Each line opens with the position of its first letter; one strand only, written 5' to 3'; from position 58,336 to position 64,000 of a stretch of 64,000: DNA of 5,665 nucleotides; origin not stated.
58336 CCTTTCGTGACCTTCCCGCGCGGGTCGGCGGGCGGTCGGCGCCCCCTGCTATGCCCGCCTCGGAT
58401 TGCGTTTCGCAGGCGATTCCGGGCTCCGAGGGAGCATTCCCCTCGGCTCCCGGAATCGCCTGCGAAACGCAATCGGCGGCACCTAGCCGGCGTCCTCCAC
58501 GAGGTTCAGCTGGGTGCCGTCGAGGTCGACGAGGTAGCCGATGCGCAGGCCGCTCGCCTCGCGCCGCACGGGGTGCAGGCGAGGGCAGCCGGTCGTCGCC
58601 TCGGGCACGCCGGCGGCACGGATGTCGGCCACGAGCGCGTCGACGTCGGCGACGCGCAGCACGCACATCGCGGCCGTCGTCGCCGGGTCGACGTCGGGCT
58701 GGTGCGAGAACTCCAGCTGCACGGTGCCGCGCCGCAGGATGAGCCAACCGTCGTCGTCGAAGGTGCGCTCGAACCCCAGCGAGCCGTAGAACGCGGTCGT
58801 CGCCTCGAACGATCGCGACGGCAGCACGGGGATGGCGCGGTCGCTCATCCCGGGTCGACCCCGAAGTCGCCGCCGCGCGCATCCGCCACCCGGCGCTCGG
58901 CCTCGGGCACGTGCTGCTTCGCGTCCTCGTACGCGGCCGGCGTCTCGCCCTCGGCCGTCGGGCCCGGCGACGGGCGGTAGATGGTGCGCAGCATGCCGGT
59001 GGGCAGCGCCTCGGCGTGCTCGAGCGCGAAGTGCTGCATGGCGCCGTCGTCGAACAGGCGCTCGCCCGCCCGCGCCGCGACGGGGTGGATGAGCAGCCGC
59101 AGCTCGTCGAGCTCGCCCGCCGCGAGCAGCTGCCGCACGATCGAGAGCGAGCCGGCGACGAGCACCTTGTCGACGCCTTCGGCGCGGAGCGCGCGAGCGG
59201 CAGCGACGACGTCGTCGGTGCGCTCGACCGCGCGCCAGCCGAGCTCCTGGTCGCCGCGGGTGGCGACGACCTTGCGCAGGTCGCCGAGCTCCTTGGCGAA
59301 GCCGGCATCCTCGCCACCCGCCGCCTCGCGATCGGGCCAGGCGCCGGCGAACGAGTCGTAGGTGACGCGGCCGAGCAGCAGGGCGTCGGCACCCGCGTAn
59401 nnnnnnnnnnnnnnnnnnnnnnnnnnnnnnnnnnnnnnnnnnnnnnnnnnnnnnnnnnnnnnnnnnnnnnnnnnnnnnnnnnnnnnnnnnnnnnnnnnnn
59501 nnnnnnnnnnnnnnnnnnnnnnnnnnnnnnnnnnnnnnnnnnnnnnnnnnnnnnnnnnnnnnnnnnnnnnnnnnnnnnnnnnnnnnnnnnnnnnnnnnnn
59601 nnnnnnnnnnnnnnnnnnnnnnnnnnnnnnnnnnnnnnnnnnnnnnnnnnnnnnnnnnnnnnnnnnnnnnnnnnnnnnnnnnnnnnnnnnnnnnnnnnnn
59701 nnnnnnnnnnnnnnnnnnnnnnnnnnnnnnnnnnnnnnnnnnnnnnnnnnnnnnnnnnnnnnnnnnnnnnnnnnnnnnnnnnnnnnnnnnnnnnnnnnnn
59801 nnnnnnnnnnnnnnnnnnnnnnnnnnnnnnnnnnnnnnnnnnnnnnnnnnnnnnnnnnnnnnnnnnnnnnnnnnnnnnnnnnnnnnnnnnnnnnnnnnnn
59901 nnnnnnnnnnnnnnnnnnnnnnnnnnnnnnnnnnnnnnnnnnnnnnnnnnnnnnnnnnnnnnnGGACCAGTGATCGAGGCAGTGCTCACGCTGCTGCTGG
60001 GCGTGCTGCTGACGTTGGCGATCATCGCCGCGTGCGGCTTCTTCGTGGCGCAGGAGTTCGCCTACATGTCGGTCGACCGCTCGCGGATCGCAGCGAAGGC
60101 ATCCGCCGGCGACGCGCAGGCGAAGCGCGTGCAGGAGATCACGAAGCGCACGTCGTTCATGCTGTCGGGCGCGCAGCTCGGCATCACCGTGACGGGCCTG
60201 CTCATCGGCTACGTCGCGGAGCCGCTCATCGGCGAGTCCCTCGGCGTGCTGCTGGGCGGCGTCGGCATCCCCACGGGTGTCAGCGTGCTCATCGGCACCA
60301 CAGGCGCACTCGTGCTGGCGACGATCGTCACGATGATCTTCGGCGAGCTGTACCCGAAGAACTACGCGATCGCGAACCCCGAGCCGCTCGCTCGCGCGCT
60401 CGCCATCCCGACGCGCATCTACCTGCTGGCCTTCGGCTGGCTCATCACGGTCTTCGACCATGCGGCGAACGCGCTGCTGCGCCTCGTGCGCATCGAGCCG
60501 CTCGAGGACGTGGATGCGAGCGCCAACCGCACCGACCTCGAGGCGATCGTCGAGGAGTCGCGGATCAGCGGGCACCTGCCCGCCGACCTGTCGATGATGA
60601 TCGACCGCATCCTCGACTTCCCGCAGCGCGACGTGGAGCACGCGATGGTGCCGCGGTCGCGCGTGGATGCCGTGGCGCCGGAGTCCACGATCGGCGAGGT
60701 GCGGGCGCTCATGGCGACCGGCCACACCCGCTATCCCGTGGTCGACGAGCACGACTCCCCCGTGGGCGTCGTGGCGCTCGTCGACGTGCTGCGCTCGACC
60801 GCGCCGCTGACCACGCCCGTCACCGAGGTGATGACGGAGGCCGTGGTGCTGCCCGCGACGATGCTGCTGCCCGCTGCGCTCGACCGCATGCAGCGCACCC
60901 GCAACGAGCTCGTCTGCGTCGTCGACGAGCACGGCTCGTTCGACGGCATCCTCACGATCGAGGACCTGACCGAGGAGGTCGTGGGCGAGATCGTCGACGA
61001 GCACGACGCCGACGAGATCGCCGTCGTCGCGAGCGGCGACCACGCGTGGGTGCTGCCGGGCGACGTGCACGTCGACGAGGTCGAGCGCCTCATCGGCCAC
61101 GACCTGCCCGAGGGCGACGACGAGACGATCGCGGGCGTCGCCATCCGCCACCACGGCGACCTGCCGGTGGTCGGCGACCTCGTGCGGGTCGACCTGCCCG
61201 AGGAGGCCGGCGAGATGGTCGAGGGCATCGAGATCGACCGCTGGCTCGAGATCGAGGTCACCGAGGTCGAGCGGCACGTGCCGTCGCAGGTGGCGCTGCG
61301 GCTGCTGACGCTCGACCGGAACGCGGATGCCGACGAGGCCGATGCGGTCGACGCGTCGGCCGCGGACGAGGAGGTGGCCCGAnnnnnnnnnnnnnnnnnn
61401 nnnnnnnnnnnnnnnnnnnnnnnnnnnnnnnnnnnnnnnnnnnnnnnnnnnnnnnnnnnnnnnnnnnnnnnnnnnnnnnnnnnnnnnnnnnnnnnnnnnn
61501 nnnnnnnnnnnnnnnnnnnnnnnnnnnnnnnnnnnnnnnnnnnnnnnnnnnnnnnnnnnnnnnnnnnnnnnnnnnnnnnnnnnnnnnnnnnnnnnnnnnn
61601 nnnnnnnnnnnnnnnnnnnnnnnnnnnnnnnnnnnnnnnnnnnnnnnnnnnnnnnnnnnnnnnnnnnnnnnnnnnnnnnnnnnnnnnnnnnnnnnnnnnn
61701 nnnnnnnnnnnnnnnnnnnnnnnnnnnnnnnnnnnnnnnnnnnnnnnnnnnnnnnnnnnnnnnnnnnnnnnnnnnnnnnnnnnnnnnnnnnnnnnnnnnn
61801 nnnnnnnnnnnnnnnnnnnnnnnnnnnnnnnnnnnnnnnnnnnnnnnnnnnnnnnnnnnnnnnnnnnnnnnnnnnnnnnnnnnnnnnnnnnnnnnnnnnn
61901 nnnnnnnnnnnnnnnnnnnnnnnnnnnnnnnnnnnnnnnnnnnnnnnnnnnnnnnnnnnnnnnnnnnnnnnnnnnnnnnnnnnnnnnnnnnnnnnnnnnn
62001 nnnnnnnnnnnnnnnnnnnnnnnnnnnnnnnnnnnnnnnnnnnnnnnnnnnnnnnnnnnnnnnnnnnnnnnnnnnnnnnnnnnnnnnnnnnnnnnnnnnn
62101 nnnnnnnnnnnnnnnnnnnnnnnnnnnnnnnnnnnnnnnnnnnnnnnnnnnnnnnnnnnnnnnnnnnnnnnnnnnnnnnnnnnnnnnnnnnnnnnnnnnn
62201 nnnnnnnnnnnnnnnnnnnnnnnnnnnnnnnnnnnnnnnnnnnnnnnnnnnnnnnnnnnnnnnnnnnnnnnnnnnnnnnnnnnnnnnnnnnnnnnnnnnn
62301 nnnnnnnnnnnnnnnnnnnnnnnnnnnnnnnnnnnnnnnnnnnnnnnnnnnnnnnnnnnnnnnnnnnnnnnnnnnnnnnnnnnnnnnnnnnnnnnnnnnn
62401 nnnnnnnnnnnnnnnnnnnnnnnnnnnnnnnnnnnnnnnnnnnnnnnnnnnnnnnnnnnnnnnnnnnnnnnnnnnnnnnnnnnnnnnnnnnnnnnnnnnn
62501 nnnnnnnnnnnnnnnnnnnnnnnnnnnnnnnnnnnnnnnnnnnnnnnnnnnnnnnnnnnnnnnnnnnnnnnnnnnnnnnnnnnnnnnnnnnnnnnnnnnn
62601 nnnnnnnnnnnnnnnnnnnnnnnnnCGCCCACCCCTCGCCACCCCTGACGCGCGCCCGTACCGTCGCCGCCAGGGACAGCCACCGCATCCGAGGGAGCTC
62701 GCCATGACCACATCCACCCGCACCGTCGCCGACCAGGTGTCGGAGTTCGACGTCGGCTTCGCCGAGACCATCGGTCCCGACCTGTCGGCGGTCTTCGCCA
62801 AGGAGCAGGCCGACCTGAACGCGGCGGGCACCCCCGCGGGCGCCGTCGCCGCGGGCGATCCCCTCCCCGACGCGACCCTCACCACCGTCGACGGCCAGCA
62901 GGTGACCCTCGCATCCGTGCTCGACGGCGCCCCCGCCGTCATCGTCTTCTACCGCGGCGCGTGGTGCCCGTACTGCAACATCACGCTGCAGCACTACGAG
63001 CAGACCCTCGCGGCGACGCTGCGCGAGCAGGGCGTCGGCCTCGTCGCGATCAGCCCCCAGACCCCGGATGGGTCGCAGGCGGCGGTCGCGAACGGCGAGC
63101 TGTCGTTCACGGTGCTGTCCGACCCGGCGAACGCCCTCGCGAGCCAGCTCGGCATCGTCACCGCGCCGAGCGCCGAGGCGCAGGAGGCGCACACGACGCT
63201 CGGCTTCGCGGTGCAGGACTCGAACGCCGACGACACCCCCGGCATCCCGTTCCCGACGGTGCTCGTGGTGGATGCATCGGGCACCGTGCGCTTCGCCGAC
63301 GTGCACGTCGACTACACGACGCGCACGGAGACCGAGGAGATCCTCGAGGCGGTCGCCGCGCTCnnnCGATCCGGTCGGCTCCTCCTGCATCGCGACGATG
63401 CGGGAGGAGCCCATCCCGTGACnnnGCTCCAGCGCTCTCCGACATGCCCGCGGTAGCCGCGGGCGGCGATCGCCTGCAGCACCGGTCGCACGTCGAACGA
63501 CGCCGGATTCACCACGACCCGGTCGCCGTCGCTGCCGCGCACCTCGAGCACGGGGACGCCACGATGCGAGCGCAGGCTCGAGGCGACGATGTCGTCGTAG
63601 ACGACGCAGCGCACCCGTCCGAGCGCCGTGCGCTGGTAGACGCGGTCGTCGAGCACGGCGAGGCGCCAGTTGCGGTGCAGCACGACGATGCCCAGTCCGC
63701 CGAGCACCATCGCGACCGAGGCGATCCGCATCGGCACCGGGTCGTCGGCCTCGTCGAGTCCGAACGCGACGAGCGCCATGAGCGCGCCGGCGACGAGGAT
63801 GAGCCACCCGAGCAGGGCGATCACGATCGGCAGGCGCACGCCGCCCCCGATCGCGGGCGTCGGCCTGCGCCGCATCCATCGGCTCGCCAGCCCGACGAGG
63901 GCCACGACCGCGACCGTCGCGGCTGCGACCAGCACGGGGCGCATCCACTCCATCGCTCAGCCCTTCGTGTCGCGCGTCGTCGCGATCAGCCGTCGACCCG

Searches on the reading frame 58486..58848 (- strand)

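Call 63: search_protein_families(library=pfam, proteins=[window:58486-58848:-], max_evalue=0.01)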
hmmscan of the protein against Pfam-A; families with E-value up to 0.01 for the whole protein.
window:58486-58848:- (121 aa): 1 family
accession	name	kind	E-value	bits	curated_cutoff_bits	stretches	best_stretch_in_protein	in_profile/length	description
PF00903.31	Glyoxalase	-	0.00011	23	20.6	1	9-83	7-95/121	Glyoxalase/Bleomycin resistance protein/Dioxygenase superfamily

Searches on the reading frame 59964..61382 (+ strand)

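Call 63: search_protein_families(library=pfam, proteins=[window:59964-61382:+], max_evalue=0.01)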
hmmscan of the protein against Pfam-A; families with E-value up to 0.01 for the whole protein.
window:59964-61382:+ (473 aa): 3 families
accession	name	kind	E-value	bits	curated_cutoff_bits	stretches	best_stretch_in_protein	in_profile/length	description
PF01595.25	CNNM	-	1e-35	123.5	28.4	1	15-206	1-178/181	Cyclin M transmembrane N-terminal domain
PF00571.33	CBS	-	7.3e-15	55.5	24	2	229-277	4-53/57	CBS domain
PF03471.22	CorC_HlyC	-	4.2e-14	52.8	27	1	358-447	4-79/81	Transporter associated domain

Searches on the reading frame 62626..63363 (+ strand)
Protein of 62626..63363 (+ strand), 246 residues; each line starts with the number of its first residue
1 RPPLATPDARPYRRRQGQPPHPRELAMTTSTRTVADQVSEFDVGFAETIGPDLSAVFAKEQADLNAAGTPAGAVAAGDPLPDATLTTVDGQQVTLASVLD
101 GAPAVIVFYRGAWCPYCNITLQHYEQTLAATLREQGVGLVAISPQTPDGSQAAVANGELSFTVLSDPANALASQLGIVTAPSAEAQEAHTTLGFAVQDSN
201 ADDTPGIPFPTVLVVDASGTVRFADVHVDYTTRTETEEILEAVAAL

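Call 63: search_protein_families(library=pfam, proteins=[window:62626-63363:+], max_evalue=0.01)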
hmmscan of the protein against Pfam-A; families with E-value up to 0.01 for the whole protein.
window:62626-63363:+ (246 aa): 2 families
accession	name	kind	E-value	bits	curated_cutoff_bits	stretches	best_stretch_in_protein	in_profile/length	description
PF00578.27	AhpC-TSA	-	1.6e-23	83.4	26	1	77-223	2-123/124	AhpC/TSA family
PF08534.16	Redoxin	-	2.7e-23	82.9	26.6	1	76-238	2-146/148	Redoxin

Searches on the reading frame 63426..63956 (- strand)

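Call 63: search_protein_families(library=pfam, proteins=[window:63426-63956:-], max_evalue=0.01)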
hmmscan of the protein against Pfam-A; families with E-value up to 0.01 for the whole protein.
window:63426-63956:- (177 aa): 1 family
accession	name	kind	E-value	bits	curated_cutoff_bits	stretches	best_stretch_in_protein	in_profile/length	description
PF20197.3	DUF6560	-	0.00058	20.5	27.8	1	48-127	51-130/174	Family of unknown function (DUF6560)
